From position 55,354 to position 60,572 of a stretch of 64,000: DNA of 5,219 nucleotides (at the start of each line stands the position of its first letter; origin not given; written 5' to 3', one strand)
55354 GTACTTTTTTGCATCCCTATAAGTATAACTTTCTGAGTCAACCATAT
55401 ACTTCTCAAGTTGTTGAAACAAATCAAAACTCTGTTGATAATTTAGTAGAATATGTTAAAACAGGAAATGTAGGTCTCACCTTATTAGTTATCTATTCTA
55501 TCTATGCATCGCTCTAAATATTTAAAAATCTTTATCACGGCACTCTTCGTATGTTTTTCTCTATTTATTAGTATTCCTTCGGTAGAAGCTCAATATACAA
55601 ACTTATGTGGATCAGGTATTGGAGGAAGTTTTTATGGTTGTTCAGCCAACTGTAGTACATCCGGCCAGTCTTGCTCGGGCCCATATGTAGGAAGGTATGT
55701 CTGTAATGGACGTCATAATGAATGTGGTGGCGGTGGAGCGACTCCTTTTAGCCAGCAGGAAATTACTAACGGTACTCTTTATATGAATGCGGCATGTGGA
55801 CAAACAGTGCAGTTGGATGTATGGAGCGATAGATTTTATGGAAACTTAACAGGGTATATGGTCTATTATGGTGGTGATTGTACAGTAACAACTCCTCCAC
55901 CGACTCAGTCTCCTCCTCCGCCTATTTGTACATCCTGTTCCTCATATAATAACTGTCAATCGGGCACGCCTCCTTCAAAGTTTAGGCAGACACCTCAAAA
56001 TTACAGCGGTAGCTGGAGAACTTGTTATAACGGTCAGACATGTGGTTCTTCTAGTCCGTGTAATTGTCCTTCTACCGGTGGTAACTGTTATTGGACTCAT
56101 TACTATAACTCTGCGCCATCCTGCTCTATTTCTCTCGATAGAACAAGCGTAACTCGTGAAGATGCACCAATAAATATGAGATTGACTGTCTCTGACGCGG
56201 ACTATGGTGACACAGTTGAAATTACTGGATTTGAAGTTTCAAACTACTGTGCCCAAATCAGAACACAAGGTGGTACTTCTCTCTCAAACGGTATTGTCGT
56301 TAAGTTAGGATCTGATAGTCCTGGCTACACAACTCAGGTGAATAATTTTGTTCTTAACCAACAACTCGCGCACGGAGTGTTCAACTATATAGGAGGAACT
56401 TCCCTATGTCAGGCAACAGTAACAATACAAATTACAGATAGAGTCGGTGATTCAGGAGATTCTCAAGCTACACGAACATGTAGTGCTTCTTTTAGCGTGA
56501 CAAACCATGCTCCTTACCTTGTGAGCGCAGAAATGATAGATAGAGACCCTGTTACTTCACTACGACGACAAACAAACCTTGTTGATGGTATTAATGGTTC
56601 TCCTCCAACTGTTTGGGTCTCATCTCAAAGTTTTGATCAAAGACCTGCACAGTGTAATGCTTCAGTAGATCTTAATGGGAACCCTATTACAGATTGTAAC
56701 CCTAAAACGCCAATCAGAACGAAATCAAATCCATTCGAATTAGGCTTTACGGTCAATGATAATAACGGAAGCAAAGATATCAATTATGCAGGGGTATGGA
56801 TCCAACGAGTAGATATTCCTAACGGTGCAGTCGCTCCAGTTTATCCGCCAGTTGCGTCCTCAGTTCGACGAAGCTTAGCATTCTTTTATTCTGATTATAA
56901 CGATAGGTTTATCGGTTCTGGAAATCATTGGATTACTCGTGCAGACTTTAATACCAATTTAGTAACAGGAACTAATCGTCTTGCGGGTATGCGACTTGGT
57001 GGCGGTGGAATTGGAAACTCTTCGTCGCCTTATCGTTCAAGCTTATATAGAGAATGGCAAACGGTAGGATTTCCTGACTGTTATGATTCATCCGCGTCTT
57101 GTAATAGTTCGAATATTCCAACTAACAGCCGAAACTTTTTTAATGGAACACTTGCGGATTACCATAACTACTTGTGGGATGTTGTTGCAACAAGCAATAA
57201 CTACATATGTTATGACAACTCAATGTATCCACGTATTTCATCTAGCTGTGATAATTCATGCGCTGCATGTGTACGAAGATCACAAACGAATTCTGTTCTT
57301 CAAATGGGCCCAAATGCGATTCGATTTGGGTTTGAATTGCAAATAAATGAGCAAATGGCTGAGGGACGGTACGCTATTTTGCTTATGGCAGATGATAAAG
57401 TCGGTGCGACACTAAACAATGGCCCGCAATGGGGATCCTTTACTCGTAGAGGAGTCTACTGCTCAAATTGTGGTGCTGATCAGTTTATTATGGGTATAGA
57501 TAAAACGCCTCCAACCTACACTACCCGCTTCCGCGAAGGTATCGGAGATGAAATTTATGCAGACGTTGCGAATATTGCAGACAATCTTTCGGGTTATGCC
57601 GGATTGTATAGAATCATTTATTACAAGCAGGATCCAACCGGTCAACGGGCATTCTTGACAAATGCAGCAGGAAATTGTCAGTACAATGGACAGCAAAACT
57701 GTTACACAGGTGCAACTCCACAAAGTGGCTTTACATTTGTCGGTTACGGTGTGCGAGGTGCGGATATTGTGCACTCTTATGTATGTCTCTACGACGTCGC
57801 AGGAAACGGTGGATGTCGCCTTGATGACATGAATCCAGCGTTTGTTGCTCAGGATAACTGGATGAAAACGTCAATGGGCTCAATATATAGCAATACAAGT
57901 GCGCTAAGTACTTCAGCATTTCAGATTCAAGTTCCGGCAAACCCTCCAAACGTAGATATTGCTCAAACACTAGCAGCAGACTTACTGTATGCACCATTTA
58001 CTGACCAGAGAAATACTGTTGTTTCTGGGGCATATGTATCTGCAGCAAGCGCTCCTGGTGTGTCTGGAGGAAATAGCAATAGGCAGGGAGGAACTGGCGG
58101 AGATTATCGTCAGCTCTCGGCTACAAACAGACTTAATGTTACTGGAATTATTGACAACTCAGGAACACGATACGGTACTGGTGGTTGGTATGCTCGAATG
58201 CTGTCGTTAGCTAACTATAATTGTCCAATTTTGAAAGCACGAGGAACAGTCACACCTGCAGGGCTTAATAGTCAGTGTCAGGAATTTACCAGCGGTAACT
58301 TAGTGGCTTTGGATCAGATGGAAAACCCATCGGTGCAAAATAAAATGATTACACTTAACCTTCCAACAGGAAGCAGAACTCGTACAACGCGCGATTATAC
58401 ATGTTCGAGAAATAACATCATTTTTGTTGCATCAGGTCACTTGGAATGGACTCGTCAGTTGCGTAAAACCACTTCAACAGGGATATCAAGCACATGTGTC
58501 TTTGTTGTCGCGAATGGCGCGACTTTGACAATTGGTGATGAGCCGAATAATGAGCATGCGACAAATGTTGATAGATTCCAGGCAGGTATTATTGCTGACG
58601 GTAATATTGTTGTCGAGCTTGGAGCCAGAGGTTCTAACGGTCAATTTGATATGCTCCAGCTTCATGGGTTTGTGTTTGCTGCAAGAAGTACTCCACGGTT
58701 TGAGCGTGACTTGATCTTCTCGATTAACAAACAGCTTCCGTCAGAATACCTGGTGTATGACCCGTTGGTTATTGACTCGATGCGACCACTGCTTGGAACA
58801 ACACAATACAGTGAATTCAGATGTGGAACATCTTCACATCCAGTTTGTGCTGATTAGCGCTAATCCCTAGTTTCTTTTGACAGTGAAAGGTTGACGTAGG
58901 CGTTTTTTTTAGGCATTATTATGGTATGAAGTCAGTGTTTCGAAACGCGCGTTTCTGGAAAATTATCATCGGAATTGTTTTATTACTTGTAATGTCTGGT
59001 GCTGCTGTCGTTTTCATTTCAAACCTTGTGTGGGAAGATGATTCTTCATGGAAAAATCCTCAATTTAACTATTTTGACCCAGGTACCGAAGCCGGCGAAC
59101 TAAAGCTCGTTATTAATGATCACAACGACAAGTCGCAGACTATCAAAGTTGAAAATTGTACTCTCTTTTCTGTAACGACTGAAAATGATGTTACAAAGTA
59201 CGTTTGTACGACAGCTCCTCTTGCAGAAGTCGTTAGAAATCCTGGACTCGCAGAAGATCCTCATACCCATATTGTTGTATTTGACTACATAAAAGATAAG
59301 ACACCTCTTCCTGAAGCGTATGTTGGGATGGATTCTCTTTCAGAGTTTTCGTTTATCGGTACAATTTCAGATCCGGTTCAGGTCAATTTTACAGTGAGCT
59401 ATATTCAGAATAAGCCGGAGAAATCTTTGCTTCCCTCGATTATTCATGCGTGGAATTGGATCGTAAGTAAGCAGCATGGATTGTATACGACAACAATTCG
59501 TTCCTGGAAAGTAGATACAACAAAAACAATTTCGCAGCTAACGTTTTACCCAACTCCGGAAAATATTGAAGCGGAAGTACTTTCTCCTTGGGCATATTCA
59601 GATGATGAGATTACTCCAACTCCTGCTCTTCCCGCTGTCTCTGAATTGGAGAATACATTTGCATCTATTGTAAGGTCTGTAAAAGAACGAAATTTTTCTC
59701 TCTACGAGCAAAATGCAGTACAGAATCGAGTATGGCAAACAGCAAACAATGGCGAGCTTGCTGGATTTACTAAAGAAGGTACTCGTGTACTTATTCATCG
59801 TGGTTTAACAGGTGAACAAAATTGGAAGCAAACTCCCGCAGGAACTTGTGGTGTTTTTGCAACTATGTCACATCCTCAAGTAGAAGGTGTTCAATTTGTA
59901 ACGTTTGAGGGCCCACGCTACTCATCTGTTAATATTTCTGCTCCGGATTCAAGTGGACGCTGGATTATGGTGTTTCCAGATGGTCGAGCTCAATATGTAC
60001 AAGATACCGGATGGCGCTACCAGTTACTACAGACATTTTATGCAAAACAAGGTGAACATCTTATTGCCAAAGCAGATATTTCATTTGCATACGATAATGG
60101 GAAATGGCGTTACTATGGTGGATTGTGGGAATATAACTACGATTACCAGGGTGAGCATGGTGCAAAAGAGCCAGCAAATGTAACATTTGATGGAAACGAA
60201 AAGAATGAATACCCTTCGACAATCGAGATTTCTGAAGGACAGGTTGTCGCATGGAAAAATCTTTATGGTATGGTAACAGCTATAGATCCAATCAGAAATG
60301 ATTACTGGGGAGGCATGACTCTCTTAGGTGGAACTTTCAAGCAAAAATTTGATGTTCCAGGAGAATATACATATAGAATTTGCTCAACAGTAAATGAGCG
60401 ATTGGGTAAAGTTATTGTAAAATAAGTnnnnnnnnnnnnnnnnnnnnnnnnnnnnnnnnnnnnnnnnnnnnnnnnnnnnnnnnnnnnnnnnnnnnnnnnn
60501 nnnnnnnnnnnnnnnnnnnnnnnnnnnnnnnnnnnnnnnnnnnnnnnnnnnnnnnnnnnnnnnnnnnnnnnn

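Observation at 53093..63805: Tandemly duplicated two-gene surface module (TM-anchored ~500-aa protein plus ~1120-aa secreted Cys-rich protein) next to a sortase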

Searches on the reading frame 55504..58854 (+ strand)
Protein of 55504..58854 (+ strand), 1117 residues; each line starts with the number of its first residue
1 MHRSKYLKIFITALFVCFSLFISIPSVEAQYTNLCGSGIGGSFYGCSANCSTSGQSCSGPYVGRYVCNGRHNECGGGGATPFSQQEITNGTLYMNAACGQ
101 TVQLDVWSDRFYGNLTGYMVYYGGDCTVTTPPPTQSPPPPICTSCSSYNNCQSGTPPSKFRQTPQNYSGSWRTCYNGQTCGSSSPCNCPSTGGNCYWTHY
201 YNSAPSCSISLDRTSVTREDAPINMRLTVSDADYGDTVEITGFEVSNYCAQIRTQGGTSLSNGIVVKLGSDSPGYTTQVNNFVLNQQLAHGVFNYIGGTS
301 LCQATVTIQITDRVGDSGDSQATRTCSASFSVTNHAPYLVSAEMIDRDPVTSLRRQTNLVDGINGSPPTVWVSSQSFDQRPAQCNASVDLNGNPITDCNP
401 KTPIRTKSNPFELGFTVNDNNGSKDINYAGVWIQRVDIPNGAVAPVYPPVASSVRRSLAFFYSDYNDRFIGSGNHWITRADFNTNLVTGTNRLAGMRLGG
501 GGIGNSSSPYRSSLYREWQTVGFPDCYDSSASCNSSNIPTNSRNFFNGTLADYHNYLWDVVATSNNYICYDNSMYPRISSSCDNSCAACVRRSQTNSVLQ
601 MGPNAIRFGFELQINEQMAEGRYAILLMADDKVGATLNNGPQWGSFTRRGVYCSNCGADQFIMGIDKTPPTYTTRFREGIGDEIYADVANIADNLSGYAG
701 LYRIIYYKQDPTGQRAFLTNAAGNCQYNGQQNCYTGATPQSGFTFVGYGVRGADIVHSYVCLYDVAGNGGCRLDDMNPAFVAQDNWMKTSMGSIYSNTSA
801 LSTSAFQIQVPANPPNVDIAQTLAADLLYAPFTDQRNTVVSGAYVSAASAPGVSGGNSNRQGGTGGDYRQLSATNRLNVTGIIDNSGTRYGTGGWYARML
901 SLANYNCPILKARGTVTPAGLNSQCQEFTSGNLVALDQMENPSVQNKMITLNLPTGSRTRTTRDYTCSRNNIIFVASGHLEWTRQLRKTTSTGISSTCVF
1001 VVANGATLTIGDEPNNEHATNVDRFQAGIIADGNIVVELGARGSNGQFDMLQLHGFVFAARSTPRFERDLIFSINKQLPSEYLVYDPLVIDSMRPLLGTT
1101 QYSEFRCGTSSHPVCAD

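Call 5: search_protein_families(library=pfam, proteins=[window:55504-58854:+], max_evalue=1)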
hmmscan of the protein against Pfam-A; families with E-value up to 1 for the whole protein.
window:55504-58854:+ (1117 aa): 1 family
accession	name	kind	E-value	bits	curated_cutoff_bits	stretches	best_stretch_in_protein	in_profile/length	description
PF11508.13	DUF3218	-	0.079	12.9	25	1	439-498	87-146/213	Protein of unknown function (DUF3218)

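Call 27: search_protein_families(library=ncbifam, proteins=[window:55504-58854:+], max_evalue=0.1)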
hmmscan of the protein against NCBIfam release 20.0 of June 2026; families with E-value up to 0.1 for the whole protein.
window:55504-58854:+ (1117 aa): 0 families

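Call 78: predict_structure(alignment_id=A5)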
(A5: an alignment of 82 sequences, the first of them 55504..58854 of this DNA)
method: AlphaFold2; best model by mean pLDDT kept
length: 1117 residues; sequences in the alignment: 82
mean_pLDDT: 82.1   pTM: 0.63
mean pLDDT of the five models: 82.1, 81.7, 81.2, 80.9, 80.9
residues with pLDDT >= 90: 656; 70-90: 214; 50-70: 87; < 50: 160
segments of 3 or more residues with pLDDT < 50: 1-3, 20-27, 127-157, 162-198, 806-849, 851-867, 1100-1107, 1109-1111
pLDDT, mean of each block of 10 residues (from residue 1): 56 65 53 87 91 94 95 88 92 91 93 87 67 29 28 39 43 35 39 42 90 96 97 90 94 91 90 90 95 92 97 77 95 97 96 93 74 92 94 87 95 98 96 97 97 96 95 94 88 95 93 96 90 94 96 97 95 97 96 95 97 97 98 96 95 94 96 90 91 95 95 92 92 88 93 90 96 91 65 52 48 41 43 37 41 45 48 55 52 78 86 91 96 95 96 95 94 97 93 86 96 75 92 90 81 88 81 72 82 76 44 48
secondary structure, 60 per line:
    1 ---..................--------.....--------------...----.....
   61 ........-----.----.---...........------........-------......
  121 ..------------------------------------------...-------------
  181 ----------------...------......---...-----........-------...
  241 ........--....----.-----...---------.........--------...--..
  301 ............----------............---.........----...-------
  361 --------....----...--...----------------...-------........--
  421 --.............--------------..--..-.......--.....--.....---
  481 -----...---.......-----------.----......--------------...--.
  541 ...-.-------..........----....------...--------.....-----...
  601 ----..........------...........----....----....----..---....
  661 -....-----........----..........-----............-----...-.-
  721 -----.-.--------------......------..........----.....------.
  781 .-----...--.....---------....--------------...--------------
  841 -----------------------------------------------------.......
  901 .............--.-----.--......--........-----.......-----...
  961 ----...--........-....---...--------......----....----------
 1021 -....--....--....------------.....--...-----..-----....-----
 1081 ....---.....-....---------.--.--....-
elements in order (helices of 4 or more, strands of 3 or more residues): H4-21 E30-34 E49-51 E56-68 E83-93 E100-107 E115-122 E165-167 E197-199 E206-211 E215-217 E223-230 E238-245 E251-254 E265-267 E277-285 E294-296 E299-312 E323-334 E338-346 E369-372 E382-384 E401-403 E411-418 E426-435 E457-463 E466-470 E473-477 E492-498 H515-520 H540-543 E556-562 E567-570 E577-579 E588-592 E598-600 E605-614 E621-631 E644-647 E662-665 E671-678 E683-692 E698-709 E715-717 E743-748 E755-764 E769-773 E787-789 E792-796 E806-809 H894-913 E925-930 H933-940 E946-952 E958-960 E965-967 E970-977 E979-982 E986-988 E997-1002 E1007-1010 E1022-1025 E1028-1031 E1034-1037 E1050-1054 E1057-1059 H1072-1075 E1081-1084 H1088-1092 H1094-1097 H1113-1116

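Call 83: fold_search(model_id=the predicted structure, library=pdb)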
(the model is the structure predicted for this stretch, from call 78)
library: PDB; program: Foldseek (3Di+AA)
matches with E <= 10: 1446; with E <= 0.001: 44
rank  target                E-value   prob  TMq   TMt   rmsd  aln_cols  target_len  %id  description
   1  7b2m_A                7.1e-06  0.90  0.07  0.11  41.1       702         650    9  Cryo-EM structure of complement C4b in complex with nanobody E3 (released 2022-03-02)
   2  8cem_F                1.2e-05  0.92  0.07  0.12  34.1       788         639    9  Structure of bovine native C3, re-refinement (released 2023-04-05)
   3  9qk2_F                1.7e-05  0.92  0.08  0.13  35.1       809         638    8  Structure of the Complement classical and lectin pathway C3 convertase in complex with substrate C3 (released 2025-12-24)
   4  8oq3_A                1.7e-05  0.89  0.08  0.06  34.0       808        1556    9  Structure of methylamine treated human complement C3 (released 2024-02-21)
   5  2wii_A                2.1e-05  0.91  0.08  0.13  34.9       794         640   10  Complement C3b in complex with factor H domains 1-4 (released 2009-06-09)
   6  2jll                  2.7e-05  0.96  0.08  0.19  26.9       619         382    7  Crystal structure of NCAM2 IgIV-FN3II (released 2009-11-17)
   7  5xya                  4.1e-05  0.63  0.08  0.07  30.4       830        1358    8  Crystal structure of a serine protease from Streptococcus species (released 2018-08-08)
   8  7s62                  4.8e-05  0.57  0.07  0.06  36.1       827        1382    8  Locally refined protomer structure of native-form oocyte/egg Alpha-2-Macroglobulin (A2Moo) tetramer (released 2022-01-05)
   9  9u5z_E                5.3e-05  0.72  0.07  0.05  31.3       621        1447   10  C3 convertases zymogen C4b2 in activation state (released 2026-01-14)
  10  7q60                  6.1e-05  0.47  0.06  0.06  34.9       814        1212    8  Structure of TEV cleaved A2ML1 (A2ML1-TE) (released 2022-04-20)
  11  6e3f                  7.1e-05  0.97  0.15  0.27  16.1       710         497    7  The structure of the C-terminal domains (C123) of Streptococcus intermedius antigen I/II (Pas) (released 2019-07-17)
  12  7q62_B                7.4e-05  0.47  0.07  0.09  36.1       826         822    8  Structure of TEV cleaved A2ML1 dimer (A2ML1-TT dimer) (released 2022-04-20)
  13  5erp_B                1.0e-04  0.75  0.08  0.17  30.9       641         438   10  Crystal structure of human Desmocollin-2 ectodomain fragment EC2-5 (released 2016-06-15)
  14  3lso_A                1.1e-04  0.87  0.09  0.17  28.4       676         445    8  Crystal structure of Putative membrane anchored protein from Corynebacterium diphtheriae (released 2010-02-23)
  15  6tav_B                1.3e-04  0.33  0.08  0.07  40.5      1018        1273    7  Crystal structure of endopeptidase-induced alpha2-macroglobulin (released 2021-05-12)
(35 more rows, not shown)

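Call 111: fold_search(model_id=the predicted structure, library=viral)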
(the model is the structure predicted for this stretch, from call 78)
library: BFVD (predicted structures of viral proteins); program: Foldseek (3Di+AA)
matches with E <= 10: 406; with E <= 0.001: 23
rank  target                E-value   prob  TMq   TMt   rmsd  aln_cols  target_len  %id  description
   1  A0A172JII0            6.3e-07  0.93  0.08  0.10  33.3       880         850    9  Uncharacterized protein [Bacillus phage AR9]
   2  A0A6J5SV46            3.5e-06  0.95  0.09  0.15  31.1       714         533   11  Collagen triple helix repeat [uncultured Caudovirales phage]
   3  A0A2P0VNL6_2          5.1e-06  0.98  0.10  0.12  36.0       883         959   10  Fibronectin type III domain-containing protein [Tetraselmis virus 1]
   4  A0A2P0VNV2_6          7.2e-06  0.98  0.10  0.08  40.9       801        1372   11  Fibronectin type III domain-containing protein [Tetraselmis virus 1]
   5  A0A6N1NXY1            2.5e-05  0.94  0.10  0.10  30.5       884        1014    8  DUF11 domain-containing protein [Tupanvirus soda lake]
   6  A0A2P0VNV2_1          3.5e-05  0.99  0.14  0.12  31.9       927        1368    8  Fibronectin type III domain-containing protein [Tetraselmis virus 1]
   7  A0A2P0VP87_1          6.2e-05  0.82  0.11  0.11  39.7       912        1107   10  Fibronectin type III domain-containing protein [Tetraselmis virus 1]
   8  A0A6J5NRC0            7.9e-05  0.99  0.15  0.23  32.8       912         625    8  Fibronectin type III [uncultured Caudovirales phage]
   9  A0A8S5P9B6            8.7e-05  0.90  0.10  0.12  38.5       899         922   10  Fibronectin [Myoviridae sp. ctTYJ16]
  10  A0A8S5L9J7            1.2e-04  0.38  0.08  0.07  51.0       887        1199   10  Cellulase [Myoviridae sp. ctPuP5]
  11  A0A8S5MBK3            1.4e-04  0.80  0.08  0.13  31.1       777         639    9  Uncharacterized protein [Podoviridae sp. ct53O25]
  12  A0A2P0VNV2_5          1.5e-04  0.94  0.10  0.09  26.0       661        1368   11  Fibronectin type III domain-containing protein [Tetraselmis virus 1]
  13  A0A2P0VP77            2.8e-04  0.85  0.10  0.15  24.3       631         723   11  Fibronectin type III domain-containing protein [Tetraselmis virus 1]
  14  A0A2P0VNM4            3.1e-04  0.99  0.15  0.27  15.3       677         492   10  Fibronectin type III domain-containing protein [Tetraselmis virus 1]
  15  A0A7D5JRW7            4.2e-04  0.63  0.09  0.07  39.4       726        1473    9  (no name in the UniProt tables at hand)
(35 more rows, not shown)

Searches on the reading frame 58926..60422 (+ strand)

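Call 5: search_protein_families(library=pfam, proteins=[window:58926-60422:+], max_evalue=1)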
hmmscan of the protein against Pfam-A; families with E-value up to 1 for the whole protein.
window:58926-60422:+ (499 aa): 3 families
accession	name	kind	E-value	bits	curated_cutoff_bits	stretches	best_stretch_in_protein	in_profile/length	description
PF15421.11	Polysacc_deac_3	-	0.098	11.6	28.5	1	174-321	27-173/439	Putative polysaccharide deacetylase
PF19701.4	DUF6199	-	0.14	12.4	27.7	1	15-47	4-34/64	Family of unknown function (DUF6199)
PF07538.16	ChW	-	0.23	11.8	22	0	265-288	2-26/35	Clostridial hydrophobic W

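Call 27: search_protein_families(library=ncbifam, proteins=[window:58926-60422:+], max_evalue=0.1)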
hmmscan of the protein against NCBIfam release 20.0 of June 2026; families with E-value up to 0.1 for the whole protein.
window:58926-60422:+ (499 aa): 1 family
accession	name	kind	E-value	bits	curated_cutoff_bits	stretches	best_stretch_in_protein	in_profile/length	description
TIGR03741.1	PRTRC_E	subfamily_domain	0.097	12.6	37.95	0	238-274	53-89/106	PRTRC system protein E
